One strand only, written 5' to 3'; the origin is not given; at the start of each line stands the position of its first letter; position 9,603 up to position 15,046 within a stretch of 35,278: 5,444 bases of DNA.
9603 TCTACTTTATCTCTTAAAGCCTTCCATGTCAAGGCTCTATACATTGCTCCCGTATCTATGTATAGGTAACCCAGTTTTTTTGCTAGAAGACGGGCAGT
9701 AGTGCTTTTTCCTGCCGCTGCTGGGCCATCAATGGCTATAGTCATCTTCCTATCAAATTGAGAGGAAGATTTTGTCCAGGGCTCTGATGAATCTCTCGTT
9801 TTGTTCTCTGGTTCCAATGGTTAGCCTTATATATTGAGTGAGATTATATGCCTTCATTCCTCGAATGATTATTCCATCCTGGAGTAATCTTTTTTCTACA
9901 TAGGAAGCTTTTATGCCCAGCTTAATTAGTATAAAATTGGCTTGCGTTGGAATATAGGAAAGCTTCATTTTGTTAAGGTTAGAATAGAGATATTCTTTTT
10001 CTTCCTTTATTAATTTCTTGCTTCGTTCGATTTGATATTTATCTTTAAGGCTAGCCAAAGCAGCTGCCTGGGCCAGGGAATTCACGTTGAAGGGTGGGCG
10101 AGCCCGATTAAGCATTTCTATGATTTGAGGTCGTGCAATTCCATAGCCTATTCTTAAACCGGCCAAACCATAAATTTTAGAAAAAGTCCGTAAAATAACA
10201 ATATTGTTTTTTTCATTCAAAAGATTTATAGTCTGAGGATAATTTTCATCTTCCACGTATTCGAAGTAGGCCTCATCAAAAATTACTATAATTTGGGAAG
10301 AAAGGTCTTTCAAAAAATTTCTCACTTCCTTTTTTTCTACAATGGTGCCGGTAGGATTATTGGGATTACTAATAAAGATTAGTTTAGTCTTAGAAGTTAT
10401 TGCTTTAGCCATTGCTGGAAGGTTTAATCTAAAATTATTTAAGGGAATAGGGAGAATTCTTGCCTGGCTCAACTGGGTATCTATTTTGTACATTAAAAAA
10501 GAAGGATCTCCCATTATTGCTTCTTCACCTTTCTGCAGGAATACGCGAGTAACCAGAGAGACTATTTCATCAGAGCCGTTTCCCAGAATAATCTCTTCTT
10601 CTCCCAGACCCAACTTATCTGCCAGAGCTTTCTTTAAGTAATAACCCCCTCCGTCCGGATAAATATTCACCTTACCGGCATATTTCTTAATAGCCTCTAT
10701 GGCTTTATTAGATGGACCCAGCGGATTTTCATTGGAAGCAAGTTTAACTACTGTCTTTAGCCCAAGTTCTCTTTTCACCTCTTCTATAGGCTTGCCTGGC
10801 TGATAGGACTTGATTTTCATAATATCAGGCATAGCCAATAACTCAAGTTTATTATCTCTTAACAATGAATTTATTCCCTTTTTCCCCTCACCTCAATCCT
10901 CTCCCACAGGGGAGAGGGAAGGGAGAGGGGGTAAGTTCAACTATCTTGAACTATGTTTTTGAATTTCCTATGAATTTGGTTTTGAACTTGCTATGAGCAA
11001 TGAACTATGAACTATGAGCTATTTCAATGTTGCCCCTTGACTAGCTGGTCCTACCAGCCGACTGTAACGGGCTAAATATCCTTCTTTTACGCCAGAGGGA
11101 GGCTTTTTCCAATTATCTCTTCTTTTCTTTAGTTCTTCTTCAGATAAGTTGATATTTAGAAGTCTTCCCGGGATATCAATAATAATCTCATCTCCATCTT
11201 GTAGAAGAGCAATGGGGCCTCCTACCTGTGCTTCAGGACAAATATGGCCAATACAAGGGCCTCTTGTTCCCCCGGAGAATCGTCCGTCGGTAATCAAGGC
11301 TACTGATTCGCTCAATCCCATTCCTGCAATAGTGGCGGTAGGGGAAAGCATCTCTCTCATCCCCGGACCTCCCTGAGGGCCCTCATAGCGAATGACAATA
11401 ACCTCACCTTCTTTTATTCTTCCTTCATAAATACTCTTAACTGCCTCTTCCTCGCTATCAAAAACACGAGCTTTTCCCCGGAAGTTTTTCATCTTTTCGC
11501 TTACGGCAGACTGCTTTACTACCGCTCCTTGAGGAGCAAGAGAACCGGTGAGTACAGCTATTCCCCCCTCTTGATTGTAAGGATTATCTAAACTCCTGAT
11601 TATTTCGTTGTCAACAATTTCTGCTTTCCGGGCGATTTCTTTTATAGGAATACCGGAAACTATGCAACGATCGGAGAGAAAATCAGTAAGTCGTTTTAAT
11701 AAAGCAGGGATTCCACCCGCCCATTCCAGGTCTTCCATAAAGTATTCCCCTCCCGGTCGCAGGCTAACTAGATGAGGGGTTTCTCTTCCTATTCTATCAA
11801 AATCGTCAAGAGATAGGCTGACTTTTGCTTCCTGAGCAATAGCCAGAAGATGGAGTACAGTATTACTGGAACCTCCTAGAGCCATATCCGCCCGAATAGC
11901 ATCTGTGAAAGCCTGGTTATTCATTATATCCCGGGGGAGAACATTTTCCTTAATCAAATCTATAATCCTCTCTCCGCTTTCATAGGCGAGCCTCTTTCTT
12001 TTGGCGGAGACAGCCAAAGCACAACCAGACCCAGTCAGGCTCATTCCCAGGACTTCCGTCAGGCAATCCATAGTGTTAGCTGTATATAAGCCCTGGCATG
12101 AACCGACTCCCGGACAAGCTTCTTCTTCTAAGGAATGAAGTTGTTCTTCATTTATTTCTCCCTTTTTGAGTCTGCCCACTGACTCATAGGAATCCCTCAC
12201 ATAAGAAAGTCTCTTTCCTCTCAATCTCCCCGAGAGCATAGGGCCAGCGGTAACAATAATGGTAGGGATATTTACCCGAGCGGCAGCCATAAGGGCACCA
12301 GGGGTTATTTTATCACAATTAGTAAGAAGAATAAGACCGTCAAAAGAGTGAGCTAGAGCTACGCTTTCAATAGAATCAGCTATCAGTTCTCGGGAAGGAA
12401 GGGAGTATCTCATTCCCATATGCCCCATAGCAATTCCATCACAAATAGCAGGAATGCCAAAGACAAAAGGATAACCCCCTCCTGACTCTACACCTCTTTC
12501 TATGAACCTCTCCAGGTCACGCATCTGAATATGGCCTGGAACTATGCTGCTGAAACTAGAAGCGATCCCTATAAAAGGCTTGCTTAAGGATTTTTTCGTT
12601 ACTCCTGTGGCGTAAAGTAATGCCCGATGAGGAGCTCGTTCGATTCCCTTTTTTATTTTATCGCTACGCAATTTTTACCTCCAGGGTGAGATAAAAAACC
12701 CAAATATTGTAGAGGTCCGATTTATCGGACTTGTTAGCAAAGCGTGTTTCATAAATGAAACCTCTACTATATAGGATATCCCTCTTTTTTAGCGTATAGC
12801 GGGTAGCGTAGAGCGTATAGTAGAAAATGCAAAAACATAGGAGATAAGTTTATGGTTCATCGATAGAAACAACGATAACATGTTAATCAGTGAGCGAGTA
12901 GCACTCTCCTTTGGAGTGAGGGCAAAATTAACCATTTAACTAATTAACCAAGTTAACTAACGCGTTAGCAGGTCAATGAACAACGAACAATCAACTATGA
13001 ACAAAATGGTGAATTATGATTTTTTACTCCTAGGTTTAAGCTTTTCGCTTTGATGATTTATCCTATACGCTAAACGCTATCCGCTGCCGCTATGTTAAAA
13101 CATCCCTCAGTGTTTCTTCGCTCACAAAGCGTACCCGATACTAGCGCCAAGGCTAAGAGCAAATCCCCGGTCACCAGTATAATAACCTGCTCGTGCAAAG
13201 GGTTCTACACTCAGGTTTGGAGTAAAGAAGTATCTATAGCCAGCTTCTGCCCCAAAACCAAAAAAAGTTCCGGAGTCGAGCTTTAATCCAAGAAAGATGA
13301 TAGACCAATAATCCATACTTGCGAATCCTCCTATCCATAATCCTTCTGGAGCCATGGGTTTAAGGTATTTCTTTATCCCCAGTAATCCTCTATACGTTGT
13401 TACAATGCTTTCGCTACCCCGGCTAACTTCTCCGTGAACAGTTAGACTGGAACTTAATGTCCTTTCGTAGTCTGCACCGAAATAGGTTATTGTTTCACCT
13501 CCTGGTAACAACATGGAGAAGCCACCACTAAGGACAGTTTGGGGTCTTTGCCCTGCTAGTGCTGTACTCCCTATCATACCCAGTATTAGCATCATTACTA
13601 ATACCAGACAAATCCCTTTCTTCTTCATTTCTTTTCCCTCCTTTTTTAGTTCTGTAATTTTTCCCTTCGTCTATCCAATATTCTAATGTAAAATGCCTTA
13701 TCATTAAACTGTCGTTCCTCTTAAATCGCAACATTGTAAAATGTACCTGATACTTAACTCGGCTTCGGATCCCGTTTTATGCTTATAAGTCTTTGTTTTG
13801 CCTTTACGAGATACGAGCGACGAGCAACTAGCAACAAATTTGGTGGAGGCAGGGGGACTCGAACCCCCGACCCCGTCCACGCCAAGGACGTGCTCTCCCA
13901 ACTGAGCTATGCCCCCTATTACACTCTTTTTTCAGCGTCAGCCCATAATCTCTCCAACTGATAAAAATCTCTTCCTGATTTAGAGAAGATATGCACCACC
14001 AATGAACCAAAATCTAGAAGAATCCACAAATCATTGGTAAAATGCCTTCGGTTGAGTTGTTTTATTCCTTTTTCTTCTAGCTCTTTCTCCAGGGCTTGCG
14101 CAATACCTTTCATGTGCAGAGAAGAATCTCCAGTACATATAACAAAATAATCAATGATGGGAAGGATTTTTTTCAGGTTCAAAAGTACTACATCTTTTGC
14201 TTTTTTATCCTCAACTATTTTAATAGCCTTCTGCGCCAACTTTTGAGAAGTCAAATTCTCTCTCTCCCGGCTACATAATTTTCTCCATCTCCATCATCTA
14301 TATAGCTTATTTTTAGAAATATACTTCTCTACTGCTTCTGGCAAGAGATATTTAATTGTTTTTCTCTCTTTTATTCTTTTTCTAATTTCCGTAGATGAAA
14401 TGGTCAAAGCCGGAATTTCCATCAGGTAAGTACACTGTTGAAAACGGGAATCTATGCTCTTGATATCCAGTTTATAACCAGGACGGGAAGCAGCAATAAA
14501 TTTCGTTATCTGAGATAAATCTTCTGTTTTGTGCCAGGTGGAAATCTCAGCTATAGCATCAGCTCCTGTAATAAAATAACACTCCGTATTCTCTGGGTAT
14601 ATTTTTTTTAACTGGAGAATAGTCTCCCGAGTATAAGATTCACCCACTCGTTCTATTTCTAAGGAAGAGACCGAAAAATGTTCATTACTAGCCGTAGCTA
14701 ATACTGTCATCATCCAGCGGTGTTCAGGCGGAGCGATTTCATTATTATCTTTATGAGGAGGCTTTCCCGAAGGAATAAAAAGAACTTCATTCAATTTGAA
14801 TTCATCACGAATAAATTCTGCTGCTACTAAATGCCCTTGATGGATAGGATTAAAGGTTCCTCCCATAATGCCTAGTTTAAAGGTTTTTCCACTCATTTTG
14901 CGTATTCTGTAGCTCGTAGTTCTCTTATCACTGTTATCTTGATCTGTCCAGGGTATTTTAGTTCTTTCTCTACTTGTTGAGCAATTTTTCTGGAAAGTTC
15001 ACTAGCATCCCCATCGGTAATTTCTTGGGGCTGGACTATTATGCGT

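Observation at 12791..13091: A 301-nt intergenic block reads as 43 consecutive heptamers in one register with inverted terminal arrays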

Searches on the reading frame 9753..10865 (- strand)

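Call 11: search_protein_families(library=pfam, proteins=[window:9753-10865:-])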
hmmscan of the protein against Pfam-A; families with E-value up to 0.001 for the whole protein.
window:9753-10865:- (370 aa): 4 families
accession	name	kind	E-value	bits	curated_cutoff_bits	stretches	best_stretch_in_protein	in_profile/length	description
PF00155.27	Aminotran_1_2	-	1.9e-65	221.9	19.7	1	38-363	2-361/361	Aminotransferase class I and II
PF00266.25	Aminotran_5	-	6.7e-06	25.8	21.5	1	90-199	62-177/371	Aminotransferase class-V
PF04864.19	Alliinase_C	-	2.7e-05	23.7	22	1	154-246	132-210/363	Allinase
PF01053.26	Cys_Met_Meta_PP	-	0.00096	18.2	27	0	107-199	85-175/381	Cys/Met metabolism PLP-dependent enzyme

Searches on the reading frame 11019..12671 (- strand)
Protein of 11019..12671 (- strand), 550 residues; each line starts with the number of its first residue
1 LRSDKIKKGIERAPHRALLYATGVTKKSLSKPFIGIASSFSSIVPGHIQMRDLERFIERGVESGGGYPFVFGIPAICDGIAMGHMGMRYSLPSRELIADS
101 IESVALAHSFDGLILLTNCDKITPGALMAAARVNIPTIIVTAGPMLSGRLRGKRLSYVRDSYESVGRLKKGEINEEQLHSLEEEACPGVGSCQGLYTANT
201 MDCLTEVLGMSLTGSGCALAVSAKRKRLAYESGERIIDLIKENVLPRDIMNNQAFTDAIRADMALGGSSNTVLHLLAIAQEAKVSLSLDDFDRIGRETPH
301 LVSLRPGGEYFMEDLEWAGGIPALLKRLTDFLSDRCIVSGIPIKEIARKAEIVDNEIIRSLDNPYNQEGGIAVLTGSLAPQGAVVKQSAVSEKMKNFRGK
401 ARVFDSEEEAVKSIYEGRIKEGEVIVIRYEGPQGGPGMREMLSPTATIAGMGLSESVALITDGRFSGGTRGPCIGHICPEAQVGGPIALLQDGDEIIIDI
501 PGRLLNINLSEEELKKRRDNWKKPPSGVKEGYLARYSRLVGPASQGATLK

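Call 11: search_protein_families(library=pfam, proteins=[window:11019-12671:-])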
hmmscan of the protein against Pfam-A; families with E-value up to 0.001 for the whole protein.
window:11019-12671:- (550 aa): 2 families
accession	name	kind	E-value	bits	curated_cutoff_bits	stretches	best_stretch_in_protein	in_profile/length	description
PF00920.27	ILVD_EDD_N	-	1.9e-122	408.8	27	1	31-336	1-305/316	Dihydroxy-acid/6-phosphogluconate dehydratase N-terminal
PF24877.1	ILV_EDD_C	-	6.2e-80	267.6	27.7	1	356-547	1-191/191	Dihydroxy-acid/6-phosphogluconate dehydratase C-terminal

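Call 13: find_encoding_contigs(protein=window:11019-12671:-, flank=10000, max_places=10)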
Protein window:11019-12671:- (550 aa): 1 contig read that carries it; 1 place shown.
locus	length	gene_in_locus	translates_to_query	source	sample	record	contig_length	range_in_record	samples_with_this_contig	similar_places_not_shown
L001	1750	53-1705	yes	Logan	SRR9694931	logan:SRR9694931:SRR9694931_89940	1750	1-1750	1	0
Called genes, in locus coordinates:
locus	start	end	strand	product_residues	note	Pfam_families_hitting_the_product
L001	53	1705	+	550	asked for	PF00920:ILVD_EDD_N, PF24877:ILV_EDD_C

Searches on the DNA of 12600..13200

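Call 40: search_rna_families(source=window, start=12600, end=13200, threshold=evalue, max_evalue=5)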
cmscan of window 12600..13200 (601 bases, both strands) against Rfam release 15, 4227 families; matches with E-value up to 5: 1.
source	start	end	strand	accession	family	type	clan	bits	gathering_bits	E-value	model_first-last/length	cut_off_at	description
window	12697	12779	+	RF01009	mir-M7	Gene; miRNA;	-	19.5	91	0.18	1-67/67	no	mir-M7 microRNA precursor family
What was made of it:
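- On Known structured RNA family (Rfam): At E up to 5 there was one chance-level hit, outside the block (call 40).
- The best hit has E=0.18 and lies outside the block (call 40).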

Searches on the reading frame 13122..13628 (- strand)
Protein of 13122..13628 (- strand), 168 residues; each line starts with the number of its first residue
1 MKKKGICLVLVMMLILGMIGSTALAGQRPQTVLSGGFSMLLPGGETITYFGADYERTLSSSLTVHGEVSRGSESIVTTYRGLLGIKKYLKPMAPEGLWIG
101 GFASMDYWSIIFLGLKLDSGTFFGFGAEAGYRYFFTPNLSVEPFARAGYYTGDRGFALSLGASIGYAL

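Call 11: search_protein_families(library=pfam, proteins=[window:13122-13628:-])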
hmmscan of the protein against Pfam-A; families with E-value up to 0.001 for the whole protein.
window:13122-13628:- (168 aa): 0 families

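Call 46: find_encoding_contigs(protein=window:13122-13628:-, flank=10000, max_places=10)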
Protein window:13122-13628:- (168 aa): no gene with exactly this product is on record in the collection.
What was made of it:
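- Tried and rejected: Exact-protein look-ups: the 168-aa ORF was not on record (call 46). ilvD gave one contig of 1.7 kb (call 13).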

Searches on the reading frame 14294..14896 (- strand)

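Call 11: search_protein_families(library=pfam, proteins=[window:14294-14896:-])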
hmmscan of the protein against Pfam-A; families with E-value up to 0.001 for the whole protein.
window:14294-14896:- (200 aa): 1 family
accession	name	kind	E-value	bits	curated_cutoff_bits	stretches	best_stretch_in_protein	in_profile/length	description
PF01467.32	CTP_transf_like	-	8.2e-24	84.7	21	1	10-174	1-133/133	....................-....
